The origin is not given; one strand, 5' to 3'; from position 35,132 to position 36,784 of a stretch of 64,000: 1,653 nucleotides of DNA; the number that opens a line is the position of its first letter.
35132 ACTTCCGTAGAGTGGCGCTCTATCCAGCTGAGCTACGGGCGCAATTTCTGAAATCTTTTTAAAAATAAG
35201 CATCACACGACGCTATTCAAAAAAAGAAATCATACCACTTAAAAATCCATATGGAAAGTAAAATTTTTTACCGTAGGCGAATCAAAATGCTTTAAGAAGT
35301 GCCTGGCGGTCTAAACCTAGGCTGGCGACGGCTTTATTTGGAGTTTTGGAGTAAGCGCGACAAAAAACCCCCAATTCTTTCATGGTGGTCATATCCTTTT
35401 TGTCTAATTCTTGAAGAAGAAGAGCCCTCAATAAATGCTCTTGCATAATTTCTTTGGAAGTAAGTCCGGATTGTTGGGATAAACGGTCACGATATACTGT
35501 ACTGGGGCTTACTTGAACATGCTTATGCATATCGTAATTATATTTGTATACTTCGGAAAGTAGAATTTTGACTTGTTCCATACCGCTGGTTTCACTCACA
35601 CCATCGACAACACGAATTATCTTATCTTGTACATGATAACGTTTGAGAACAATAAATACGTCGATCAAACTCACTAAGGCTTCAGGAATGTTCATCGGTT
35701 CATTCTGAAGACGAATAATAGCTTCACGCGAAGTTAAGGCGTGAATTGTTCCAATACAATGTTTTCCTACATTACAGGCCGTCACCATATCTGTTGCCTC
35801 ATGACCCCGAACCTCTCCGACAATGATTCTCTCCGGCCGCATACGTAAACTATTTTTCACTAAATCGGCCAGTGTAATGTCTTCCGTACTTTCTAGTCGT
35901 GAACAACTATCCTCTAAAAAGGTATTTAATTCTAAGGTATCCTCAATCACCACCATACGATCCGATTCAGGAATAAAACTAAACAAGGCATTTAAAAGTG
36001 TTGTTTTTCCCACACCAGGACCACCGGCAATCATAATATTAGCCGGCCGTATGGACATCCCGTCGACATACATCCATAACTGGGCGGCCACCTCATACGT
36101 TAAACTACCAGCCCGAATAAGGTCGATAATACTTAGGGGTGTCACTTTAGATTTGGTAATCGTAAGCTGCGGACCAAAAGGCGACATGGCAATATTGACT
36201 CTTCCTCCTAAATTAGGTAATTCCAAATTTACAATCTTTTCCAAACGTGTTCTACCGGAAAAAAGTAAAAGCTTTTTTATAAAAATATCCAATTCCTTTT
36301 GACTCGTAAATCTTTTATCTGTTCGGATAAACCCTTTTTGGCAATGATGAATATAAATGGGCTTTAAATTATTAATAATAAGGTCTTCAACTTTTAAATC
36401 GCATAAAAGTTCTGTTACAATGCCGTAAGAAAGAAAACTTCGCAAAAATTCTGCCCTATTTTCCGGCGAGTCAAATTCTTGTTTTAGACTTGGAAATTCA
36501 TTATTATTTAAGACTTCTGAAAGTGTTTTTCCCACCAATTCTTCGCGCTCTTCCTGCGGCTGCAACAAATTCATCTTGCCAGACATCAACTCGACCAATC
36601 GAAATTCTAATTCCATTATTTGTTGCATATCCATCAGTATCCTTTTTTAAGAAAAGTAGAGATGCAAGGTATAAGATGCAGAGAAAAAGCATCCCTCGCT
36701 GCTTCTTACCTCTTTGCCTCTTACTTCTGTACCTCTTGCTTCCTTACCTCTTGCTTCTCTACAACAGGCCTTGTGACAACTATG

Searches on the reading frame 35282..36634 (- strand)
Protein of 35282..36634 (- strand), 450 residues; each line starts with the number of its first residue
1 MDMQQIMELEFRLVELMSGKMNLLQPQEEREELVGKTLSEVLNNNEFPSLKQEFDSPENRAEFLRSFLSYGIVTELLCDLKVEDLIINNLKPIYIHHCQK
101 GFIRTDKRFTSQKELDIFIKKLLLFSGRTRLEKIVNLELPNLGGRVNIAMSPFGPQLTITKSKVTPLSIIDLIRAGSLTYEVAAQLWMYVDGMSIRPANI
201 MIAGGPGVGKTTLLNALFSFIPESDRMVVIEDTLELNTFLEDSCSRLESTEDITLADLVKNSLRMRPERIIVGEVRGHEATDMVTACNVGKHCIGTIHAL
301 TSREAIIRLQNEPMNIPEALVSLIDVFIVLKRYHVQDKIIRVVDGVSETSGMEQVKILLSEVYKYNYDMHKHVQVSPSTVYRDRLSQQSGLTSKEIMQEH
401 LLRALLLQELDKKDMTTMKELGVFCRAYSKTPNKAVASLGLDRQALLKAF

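Call 40: search_protein_families(library=ncbifam, proteins=[window:35282-36634:-], max_evalue=1e-10)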
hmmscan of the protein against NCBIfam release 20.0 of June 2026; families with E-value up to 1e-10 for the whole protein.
window:35282-36634:- (450 aa): 11 families
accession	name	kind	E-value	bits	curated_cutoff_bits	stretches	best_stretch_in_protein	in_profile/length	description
NF058587.1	archaellum_moto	equivalog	5.3e-58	197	550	1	35-421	114-510/527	archaellum flagellar ATPase motor FlaI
TIGR03819.1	heli_sec_ATPase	hypoth_equivalog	9.8e-39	133.5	373.15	1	57-309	39-297/340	TadA family conjugal transfer-associated ATPase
TIGR02782.1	TrbB_P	equivalog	1.1e-33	116.8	304.55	1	74-343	15-291/303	P-type conjugative transfer ATPase TrbB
TIGR02788.1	VirB11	equivalog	6e-31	107.6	249.95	1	81-312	6-265/308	P-type DNA transfer ATPase VirB11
NF010469.0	PRK13894.1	subfamily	1.3e-27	97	508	1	127-325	79-283/320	conjugal transfer ATPase TrbB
NF010407.0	PRK13833.1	subfamily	2.2e-25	89.8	499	1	77-311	26-261/323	conjugal transfer protein TrbB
NF053672.1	bindosome_BasE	exception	5.9e-24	84.7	1000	1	70-421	138-500/512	bindosome assembly system ATPase subunit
NF010475.0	PRK13900.1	equivalog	2.9e-20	72.6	389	1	195-334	158-313/333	type IV secretion system ATPase VirB11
NF010425.0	PRK13851.1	equivalog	3.5e-15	55.7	461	1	194-301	159-272/344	type IV secretion system protein VirB11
NF041000.1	ATPase_ComGA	equivalog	1.1e-14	54.1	300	1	200-311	131-244/267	competence type IV pilus ATPase ComGA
TIGR02525.1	plasmid_TraJ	equivalog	3e-13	49.5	368.3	1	201-346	153-304/372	plasmid transfer ATPase TraJ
